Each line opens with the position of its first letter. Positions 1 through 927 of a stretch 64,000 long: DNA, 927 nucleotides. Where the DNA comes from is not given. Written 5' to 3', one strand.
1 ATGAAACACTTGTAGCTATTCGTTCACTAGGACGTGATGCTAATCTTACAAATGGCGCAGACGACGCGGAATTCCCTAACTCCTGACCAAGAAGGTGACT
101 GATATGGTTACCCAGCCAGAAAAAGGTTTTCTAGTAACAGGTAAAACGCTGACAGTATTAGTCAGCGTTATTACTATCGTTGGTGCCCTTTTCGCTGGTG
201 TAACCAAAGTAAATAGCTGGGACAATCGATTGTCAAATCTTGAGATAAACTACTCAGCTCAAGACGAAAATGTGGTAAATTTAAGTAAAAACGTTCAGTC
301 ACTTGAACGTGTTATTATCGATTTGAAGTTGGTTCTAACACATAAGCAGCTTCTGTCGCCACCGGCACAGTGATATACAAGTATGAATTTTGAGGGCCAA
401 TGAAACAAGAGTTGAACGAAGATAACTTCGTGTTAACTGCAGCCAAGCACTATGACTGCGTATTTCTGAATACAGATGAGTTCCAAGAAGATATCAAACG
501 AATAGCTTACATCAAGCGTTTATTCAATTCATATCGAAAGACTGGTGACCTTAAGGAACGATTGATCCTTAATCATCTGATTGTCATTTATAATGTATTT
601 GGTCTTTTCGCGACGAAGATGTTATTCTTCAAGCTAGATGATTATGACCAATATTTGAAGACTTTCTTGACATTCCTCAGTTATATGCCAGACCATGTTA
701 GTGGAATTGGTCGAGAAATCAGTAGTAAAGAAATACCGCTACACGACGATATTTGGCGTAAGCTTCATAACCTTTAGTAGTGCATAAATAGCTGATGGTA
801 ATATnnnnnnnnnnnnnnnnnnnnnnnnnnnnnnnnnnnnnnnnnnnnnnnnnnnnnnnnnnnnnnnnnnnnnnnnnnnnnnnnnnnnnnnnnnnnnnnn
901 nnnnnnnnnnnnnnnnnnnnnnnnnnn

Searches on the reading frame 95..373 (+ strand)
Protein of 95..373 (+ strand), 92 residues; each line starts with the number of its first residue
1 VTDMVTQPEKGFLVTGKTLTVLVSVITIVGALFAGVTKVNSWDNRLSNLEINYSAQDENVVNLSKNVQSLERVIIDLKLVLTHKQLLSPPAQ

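Call 93: find_encoding_contigs(protein=window:95-373:+, flank=10000, max_places=4)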
Protein window:95-373:+ (92 aa): no gene with exactly this product is on record in the collection.

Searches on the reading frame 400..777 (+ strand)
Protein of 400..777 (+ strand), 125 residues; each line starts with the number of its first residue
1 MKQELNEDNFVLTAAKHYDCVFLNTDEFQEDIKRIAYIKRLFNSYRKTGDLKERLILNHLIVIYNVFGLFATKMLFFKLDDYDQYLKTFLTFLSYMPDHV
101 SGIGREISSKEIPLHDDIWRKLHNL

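Call 23: find_encoding_contigs(protein=window:400-777:+, flank=10000, max_places=4)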
Protein window:400-777:+ (125 aa): 2 contigs read that carry it; 1 place shown.
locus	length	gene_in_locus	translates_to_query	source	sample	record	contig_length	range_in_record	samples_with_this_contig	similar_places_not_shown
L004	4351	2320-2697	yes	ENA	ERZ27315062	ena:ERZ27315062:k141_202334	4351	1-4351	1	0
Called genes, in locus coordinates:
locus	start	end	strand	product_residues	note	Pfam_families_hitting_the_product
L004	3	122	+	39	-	?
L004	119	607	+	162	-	PF23474:Acb1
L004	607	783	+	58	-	-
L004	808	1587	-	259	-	-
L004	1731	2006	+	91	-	-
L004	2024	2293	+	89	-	-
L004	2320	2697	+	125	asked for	PF23837:DUF7207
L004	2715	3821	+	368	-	-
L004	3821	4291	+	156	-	-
